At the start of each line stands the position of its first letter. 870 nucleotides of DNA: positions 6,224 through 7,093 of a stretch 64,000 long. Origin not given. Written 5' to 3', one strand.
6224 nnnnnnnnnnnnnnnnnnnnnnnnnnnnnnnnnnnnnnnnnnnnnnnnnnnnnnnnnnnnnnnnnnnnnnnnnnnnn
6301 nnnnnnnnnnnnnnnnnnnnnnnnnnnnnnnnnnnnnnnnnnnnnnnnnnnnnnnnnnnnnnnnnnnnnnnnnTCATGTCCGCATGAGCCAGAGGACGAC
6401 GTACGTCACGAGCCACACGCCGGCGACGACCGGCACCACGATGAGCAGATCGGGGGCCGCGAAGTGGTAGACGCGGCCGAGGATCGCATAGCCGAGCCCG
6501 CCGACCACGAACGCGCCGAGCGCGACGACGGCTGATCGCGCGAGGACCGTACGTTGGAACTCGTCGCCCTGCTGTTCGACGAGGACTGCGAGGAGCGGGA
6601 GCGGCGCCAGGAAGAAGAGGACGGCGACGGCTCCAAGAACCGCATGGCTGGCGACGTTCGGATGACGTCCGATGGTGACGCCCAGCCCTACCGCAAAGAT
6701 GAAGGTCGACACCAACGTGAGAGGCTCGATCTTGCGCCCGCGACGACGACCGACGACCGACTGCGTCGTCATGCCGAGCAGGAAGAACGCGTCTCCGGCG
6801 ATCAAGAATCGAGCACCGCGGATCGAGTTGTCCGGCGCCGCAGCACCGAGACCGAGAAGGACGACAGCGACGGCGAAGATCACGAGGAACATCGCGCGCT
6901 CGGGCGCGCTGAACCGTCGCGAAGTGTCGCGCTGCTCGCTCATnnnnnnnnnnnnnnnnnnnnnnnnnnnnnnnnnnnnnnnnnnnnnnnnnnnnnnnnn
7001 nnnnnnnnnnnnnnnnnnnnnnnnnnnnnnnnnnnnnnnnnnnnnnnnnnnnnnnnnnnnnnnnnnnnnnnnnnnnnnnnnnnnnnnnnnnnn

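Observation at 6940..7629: XRE-type HTH fused to a class-III nucleotide-cyclase catalytic domain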

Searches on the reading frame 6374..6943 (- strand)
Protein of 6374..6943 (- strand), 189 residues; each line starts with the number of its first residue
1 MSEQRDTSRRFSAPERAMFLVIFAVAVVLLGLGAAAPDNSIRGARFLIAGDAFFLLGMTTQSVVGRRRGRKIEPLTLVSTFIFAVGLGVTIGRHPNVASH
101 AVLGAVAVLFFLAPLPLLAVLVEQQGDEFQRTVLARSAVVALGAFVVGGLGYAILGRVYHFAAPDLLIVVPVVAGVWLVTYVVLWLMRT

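Call 3: search_protein_families(library=pfam, proteins=[window:6374-6943:-], max_evalue=0.1)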
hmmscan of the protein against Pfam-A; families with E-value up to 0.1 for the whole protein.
window:6374-6943:- (189 aa): 1 family
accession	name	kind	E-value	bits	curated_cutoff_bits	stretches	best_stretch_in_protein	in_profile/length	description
PF09946.14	DUF2178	-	0.034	14.6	22.8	0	77-149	3-69/104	Predicted membrane protein (DUF2178)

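Call 7: search_protein_families(library=padloc, proteins=[window:6374-6943:-], max_evalue=0.1)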
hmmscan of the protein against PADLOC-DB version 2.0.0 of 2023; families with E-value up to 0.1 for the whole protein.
window:6374-6943:- (189 aa): 0 families

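Call 8: search_protein_families(library=ncbifam, proteins=[window:6374-6943:-], max_evalue=0.1)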
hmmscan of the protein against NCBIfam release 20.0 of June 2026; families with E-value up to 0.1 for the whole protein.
window:6374-6943:- (189 aa): 2 families
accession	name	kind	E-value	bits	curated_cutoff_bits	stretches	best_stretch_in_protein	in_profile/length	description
NF009318.0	PRK12674.2-3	equivalog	0.022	15.1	97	1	82-160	16-94/102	Na+/H+ antiporter subunit G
NF006245.0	PRK08383.1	subfamily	0.047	13.6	192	0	19-87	3-72/168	putative monovalent cation/H+ antiporter subunit E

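Call 68: find_homologous_proteins(query=A5, max_evalue=0.001)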
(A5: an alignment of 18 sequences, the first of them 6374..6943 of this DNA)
Query A5 (18 sequences) (189 aa, profile of the alignment): 3 proteins with E <= 0.001 among 8000 candidates.
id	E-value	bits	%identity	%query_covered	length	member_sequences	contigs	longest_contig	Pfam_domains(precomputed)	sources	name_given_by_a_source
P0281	3.9e-42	162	46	7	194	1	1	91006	-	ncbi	-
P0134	1.4e-35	141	100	100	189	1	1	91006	-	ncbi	-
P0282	2.6e-35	140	38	7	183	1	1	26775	-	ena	-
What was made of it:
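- On CylR1/CylR2-type membrane-protein plus HTH signalling pair: The profile search found no outside homologues (call 68).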

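Call 69: search_protein_families(library=pfam, alignment_id=A5, max_evalue=1)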
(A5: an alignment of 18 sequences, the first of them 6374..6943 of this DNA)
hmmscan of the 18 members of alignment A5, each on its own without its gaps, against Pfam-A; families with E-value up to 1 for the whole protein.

A. member 1, window:6374-6943:- (189 aa): 2 families
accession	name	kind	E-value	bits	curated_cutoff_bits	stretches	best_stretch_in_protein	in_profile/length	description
PF09946.14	DUF2178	-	0.034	14.6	22.8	1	77-149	3-69/104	Predicted membrane protein (DUF2178)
PF11833.13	CPP1-like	-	0.48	10.5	28.4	0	6-90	82-158/196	Protein CHAPERONE-LIKE PROTEIN OF POR1-like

B. families by the number of members that match (of 18 scanned): 49 families (the first 25 are shown)
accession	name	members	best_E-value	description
PF06570.16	DUF1129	5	0.0023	Protein of unknown function (DUF1129)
PF01757.29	Acyl_transf_3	3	0.00042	Acyltransferase domain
PF05656.20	DUF805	3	0.012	Protein of unknown function (DUF805)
PF20237.3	DUF6594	3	0.013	Family of unknown function (DUF6594)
PF11833.13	CPP1-like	3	0.021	Protein CHAPERONE-LIKE PROTEIN OF POR1-like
PF09843.14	DUF2070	2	0.019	Predicted membrane protein (DUF2070)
PF04247.17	SirB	2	0.067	Invasion gene expression up-regulator, SirB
PF07695.17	7TMR-DISM_7TM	2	0.12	7TM diverse intracellular signalling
PF09925.14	DUF2157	2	0.14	Predicted membrane protein (DUF2157)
PF19609.4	DUF6114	1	0.00048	Family of unknown function (DUF6114)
PF18926.5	DUF5676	1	0.0014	2TM family of unknown function (DUF5676)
PF10067.14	DUF2306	1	0.0024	Predicted membrane protein (DUF2306)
PF14007.11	YtpI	1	0.0048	YtpI-like protein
PF11457.13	DUF3021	1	0.0052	Protein of unknown function (DUF3021)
PF06800.18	Sugar_transport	1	0.0055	Sugar transport protein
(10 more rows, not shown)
